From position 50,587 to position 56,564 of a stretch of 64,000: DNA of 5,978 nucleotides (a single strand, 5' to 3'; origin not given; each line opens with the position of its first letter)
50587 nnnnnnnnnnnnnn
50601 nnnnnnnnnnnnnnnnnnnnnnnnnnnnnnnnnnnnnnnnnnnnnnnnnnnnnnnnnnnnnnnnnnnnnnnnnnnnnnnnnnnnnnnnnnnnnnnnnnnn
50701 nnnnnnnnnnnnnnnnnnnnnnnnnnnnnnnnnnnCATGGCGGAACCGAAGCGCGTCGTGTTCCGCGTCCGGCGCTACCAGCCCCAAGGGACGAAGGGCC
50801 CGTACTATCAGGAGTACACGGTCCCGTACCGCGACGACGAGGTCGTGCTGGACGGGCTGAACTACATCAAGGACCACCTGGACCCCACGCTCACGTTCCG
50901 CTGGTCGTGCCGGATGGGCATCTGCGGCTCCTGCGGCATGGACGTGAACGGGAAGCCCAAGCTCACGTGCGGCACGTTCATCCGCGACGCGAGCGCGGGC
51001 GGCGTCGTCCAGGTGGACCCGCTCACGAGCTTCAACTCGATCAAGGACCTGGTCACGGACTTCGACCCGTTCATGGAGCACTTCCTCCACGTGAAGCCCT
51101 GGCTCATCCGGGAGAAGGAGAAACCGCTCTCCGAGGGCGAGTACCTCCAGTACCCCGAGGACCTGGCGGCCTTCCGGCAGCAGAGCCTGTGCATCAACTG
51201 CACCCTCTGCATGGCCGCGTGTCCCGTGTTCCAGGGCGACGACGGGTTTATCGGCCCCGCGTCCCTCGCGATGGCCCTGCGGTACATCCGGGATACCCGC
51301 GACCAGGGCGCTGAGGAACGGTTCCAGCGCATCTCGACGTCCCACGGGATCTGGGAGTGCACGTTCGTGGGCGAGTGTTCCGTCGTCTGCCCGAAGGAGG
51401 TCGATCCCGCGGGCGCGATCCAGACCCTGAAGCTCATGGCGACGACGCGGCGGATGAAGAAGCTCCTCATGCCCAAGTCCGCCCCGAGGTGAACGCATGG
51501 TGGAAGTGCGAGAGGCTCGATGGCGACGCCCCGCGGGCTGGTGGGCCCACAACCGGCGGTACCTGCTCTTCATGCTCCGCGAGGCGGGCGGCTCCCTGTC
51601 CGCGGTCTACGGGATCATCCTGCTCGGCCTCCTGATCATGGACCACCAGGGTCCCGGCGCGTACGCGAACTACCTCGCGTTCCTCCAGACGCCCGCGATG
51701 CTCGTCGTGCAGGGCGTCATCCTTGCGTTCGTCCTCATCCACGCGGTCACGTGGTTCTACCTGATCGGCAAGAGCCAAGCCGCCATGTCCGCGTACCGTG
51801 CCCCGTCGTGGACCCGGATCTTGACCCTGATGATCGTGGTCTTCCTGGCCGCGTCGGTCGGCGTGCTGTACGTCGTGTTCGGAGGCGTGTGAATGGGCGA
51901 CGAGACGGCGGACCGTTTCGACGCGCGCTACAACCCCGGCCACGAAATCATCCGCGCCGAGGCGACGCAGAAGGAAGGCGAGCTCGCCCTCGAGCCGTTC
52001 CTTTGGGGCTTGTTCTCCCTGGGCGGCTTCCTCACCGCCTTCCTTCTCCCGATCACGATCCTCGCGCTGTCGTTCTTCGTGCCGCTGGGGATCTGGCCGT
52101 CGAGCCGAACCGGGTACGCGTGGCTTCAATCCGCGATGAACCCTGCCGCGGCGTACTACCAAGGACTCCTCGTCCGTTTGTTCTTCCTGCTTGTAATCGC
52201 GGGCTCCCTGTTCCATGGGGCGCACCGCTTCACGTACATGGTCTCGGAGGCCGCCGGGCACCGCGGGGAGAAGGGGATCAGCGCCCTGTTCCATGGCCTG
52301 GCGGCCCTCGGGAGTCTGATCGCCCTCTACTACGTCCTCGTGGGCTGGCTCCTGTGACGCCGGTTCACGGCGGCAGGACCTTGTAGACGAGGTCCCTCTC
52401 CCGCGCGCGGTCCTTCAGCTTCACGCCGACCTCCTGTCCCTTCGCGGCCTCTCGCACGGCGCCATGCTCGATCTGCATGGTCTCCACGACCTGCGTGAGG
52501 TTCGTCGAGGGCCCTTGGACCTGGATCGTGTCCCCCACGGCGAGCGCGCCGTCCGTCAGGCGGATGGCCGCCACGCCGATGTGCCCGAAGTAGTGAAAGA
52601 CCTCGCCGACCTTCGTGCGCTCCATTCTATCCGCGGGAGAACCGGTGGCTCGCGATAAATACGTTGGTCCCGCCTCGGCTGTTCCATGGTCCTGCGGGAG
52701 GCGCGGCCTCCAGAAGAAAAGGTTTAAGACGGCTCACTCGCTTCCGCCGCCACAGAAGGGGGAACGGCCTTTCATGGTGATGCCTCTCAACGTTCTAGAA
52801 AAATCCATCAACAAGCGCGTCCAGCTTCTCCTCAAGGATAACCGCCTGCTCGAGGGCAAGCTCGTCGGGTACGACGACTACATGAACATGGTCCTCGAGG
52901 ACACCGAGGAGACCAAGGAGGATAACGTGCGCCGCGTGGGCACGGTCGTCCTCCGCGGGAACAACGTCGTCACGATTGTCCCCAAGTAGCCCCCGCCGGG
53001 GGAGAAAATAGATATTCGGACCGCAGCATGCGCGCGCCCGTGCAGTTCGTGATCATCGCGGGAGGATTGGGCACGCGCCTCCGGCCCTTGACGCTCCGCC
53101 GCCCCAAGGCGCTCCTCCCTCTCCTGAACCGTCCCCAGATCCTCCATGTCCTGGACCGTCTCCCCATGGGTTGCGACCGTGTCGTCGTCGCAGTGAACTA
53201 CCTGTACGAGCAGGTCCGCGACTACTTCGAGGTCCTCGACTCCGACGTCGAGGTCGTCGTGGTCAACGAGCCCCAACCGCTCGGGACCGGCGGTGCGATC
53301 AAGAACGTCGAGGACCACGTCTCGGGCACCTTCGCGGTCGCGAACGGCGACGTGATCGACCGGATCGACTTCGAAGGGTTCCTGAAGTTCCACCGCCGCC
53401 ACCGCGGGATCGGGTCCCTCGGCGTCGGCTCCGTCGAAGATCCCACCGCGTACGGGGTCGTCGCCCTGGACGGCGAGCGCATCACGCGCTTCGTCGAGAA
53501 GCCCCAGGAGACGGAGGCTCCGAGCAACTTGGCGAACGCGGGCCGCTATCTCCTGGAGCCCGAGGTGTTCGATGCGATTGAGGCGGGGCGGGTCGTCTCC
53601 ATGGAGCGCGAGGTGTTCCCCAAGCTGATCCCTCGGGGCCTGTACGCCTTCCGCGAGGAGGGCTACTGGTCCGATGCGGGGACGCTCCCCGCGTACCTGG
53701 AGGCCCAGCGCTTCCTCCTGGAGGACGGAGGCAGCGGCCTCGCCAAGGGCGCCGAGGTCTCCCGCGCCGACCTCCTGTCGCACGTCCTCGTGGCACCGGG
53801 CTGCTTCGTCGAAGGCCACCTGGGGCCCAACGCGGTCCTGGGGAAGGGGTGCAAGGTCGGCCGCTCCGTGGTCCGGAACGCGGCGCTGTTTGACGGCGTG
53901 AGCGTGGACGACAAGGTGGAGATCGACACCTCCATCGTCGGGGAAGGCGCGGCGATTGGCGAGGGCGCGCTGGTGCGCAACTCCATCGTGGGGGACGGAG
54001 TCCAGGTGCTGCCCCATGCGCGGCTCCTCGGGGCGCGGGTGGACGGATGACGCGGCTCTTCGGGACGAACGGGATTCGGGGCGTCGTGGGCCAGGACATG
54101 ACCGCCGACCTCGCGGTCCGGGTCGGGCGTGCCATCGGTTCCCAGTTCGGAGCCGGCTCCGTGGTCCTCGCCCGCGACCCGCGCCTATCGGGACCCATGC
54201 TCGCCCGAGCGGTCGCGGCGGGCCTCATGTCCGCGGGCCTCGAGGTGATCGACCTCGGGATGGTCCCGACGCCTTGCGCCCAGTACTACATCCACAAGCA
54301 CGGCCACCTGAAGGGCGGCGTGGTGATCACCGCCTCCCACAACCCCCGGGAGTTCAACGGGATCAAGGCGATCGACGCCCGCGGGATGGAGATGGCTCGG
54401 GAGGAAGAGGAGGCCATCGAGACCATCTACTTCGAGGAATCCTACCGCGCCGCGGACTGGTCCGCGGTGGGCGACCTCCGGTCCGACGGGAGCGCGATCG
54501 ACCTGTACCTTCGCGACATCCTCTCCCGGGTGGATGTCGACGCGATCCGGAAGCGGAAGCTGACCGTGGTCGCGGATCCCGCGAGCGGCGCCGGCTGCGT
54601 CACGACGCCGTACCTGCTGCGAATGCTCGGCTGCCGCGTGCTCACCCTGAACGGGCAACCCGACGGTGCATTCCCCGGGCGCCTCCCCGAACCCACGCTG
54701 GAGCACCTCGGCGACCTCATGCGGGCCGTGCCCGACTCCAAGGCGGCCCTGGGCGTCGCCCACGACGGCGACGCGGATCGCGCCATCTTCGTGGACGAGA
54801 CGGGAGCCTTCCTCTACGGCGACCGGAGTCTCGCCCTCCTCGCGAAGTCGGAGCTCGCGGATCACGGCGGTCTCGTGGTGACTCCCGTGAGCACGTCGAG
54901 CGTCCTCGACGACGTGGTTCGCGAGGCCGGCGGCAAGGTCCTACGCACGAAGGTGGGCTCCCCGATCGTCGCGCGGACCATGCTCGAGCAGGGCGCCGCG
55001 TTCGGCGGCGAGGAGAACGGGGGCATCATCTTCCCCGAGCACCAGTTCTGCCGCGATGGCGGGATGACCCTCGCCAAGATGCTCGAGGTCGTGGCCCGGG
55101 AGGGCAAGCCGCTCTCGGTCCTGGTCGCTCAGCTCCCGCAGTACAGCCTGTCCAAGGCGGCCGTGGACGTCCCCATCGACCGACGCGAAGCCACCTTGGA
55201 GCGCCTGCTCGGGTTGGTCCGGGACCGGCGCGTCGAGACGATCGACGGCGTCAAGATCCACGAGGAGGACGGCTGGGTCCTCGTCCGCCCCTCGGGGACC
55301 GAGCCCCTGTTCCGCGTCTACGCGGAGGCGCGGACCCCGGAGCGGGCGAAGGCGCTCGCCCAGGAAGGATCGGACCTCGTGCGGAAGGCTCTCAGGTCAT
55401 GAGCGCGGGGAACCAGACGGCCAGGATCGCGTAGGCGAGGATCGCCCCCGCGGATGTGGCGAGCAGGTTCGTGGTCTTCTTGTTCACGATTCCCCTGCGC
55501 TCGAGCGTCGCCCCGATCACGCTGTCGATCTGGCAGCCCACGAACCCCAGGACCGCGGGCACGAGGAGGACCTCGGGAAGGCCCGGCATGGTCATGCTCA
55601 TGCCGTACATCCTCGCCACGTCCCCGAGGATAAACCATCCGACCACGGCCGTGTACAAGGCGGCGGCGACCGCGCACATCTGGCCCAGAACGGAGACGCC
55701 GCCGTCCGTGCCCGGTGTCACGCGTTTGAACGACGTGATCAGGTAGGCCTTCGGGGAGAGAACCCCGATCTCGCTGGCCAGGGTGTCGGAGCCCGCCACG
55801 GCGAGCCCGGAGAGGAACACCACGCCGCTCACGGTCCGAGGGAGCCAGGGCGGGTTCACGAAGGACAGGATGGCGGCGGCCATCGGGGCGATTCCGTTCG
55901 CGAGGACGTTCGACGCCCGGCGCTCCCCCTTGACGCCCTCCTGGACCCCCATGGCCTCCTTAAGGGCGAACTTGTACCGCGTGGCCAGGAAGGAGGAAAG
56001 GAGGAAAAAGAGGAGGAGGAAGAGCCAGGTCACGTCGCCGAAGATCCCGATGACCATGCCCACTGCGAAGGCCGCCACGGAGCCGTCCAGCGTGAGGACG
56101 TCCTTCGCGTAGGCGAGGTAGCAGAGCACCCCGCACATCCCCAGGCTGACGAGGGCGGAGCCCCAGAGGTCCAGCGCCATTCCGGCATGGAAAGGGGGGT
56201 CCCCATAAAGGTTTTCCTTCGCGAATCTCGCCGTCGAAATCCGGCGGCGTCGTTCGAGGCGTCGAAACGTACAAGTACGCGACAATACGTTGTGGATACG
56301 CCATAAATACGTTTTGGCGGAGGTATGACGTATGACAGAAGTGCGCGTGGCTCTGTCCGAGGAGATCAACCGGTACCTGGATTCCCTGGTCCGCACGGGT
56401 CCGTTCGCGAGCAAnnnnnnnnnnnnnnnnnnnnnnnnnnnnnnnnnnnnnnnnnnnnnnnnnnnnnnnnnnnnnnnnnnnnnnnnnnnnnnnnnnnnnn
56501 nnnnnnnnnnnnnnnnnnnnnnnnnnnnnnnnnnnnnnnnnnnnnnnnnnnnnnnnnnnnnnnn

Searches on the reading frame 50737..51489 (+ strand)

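Call 10: search_protein_families(library=pfam, proteins=[window:50737-51489:+], max_evalue=0.001)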
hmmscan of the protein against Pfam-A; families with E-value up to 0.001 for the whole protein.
window:50737-51489:+ (251 aa): 10 families
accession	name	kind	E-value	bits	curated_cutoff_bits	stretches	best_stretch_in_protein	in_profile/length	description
PF13085.11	Fer2_3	-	2.7e-32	111.4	27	1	9-113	2-106/107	2Fe-2S iron-sulfur cluster binding domain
PF13183.11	Fer4_8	-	7e-12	46.2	27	1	150-222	3-68/68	4Fe-4S dicluster domain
PF13237.11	Fer4_10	-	2.6e-11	43.7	25.5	1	147-219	4-53/53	4Fe-4S dicluster domain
PF13534.11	Fer4_17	-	9.6e-09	36.1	22.2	1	152-223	2-61/61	4Fe-4S dicluster domain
PF13187.11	Fer4_9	-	3.8e-05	24.1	27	1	152-221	2-50/52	4Fe-4S dicluster domain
PF12838.12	Fer4_7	-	4.2e-05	24.4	27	1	152-221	2-51/52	4Fe-4S dicluster domain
PF13484.11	Fer4_16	-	6.6e-05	24.1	30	1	152-220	2-65/66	4Fe-4S double cluster binding domain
PF14697.11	Fer4_21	-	0.00035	21.1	35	0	149-164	5-53/59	4Fe-4S dicluster domain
PF13746.11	Fer4_18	-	0.00042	20.9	27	0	192-229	45-82/114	4Fe-4S dicluster domain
PF12837.12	Fer4_6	-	0.00074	19.8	25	1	148-164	5-21/24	4Fe-4S binding domain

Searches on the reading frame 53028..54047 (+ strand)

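Call 10: search_protein_families(library=pfam, proteins=[window:53028-54047:+], max_evalue=0.001)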
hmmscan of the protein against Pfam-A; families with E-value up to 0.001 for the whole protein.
window:53028-54047:+ (340 aa): 5 families
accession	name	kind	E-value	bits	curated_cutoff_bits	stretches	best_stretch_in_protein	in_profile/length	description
PF00483.29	NTP_transferase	-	1.4e-42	146.5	21.2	1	8-231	3-243/245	Nucleotidyl transferase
PF25084.1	LbH_EIF2B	-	2.8e-11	43.8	54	1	267-331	37-103/105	EIF2B subunit epsilon LbH domain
PF12804.13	NTP_transf_3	-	7.1e-11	43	27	1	8-109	2-96/160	MobA-like NTP transferase domain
PF24894.1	Hexapep_GlmU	-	1.9e-08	34.8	23.3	1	268-331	18-81/104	GlmU-like, C-terminal hexapeptide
PF00132.30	Hexapep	-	9.1e-06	25.6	27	0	289-318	6-36/36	Bacterial transferase hexapeptide (six repeats)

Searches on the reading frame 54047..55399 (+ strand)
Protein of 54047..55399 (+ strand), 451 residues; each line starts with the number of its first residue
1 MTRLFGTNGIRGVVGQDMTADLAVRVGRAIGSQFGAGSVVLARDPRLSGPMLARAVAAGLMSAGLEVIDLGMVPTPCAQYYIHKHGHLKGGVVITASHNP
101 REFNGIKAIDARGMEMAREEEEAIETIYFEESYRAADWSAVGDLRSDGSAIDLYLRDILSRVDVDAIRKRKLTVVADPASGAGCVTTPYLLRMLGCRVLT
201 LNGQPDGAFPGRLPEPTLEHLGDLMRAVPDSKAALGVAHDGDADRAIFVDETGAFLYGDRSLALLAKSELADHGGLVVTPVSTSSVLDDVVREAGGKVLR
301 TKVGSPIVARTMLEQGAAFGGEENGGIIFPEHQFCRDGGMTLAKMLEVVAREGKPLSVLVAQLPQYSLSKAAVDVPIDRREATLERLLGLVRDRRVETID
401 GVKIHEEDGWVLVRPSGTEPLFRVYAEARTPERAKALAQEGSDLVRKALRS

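Call 10: search_protein_families(library=pfam, proteins=[window:54047-55399:+], max_evalue=0.001)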
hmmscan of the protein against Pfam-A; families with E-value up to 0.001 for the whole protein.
window:54047-55399:+ (451 aa): 4 families
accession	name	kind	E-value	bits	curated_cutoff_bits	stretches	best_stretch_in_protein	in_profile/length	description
PF02878.22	PGM_PMM_I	-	7.5e-42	142.7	22.5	1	3-133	2-136/138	Phosphoglucomutase/phosphomannomutase, alpha/beta/alpha domain I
PF02880.22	PGM_PMM_III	-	8.2e-30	103.7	20.7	1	258-364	2-112/115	Phosphoglucomutase/phosphomannomutase, alpha/beta/alpha domain III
PF02879.22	PGM_PMM_II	-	2.7e-26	92.5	29.3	1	154-253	3-103/103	Phosphoglucomutase/phosphomannomutase, alpha/beta/alpha domain II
PF00408.26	PGM_PMM_IV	-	2.9e-15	56.5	23.1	1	391-440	15-64/68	Phosphoglucomutase/phosphomannomutase, C-terminal domain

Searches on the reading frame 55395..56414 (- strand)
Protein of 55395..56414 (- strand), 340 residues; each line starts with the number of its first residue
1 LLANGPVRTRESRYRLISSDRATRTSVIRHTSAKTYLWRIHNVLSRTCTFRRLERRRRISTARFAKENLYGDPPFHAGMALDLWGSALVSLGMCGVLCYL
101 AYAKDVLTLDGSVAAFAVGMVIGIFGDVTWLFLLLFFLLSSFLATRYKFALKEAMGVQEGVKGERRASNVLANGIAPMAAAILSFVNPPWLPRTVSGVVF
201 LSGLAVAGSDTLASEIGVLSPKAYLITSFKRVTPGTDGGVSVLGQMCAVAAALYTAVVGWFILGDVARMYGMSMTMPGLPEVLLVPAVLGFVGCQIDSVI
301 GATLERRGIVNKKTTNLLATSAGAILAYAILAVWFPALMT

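Call 10: search_protein_families(library=pfam, proteins=[window:55395-56414:-], max_evalue=0.001)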
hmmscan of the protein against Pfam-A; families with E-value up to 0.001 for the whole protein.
window:55395-56414:- (340 aa): 1 family
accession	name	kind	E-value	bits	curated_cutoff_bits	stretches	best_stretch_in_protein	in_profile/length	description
PF01940.21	DUF92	-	2e-52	178.5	27.5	1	95-313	4-217/251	Integral membrane protein DUF92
